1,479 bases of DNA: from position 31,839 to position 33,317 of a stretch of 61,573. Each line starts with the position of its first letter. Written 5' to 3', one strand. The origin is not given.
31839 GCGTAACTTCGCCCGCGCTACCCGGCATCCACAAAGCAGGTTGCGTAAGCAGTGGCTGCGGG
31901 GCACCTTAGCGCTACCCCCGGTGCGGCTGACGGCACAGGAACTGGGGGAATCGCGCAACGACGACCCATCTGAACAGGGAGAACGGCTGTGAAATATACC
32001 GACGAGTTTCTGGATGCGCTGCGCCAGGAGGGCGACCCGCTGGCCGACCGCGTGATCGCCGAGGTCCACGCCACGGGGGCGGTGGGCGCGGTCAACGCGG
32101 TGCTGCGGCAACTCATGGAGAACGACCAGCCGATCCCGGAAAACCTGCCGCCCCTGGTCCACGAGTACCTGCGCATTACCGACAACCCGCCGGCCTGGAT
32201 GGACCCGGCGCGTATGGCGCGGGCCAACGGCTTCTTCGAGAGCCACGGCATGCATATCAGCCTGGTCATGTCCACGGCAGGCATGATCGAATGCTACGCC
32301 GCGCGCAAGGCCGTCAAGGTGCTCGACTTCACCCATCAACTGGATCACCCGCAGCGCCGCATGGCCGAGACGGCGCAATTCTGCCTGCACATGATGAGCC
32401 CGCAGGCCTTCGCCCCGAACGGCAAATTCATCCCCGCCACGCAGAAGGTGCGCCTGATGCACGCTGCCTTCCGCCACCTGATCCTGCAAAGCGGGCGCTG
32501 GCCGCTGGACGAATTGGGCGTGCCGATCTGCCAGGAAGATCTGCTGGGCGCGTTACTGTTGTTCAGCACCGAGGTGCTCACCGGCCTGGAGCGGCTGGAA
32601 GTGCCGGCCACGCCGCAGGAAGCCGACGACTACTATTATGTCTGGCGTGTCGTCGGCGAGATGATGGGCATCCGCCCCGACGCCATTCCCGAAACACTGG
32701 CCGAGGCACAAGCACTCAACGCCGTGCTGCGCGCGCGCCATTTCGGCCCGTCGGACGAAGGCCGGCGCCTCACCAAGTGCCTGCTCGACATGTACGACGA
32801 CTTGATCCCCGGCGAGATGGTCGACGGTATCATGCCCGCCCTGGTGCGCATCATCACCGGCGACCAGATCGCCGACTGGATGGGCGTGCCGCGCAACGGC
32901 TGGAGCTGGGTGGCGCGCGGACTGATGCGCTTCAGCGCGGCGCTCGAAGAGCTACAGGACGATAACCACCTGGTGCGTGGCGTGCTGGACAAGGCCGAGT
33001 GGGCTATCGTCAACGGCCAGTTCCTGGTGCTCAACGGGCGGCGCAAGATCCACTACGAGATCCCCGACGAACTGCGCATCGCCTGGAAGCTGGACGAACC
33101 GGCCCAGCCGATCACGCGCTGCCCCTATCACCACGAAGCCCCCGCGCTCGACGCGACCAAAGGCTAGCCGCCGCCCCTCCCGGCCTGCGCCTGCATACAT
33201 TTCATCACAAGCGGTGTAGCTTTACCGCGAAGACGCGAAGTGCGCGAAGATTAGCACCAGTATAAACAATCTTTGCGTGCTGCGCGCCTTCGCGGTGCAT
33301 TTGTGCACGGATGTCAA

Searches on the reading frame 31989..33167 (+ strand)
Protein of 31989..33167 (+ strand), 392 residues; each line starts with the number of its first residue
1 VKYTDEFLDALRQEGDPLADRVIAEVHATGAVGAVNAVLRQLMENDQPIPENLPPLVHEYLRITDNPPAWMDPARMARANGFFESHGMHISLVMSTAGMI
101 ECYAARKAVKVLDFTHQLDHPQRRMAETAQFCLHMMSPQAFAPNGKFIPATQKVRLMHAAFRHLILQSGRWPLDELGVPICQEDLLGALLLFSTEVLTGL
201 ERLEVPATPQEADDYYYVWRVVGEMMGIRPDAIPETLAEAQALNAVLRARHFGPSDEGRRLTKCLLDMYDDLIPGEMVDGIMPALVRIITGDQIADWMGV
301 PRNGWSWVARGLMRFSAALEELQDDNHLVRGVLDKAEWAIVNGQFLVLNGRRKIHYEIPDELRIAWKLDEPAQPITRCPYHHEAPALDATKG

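Call 8: search_protein_families(library=pfam, proteins=[window:31989-33167:+], max_evalue=0.01)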
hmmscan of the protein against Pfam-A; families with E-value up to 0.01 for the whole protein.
window:31989-33167:+ (392 aa): 1 family
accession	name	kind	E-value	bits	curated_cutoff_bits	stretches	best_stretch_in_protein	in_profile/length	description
PF09995.15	MPAB_Lcp_cat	-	1.4e-21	78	23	1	111-316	31-229/231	ER-bound oxygenase mpaB/B'/Rubber oxygenase, catalytic domain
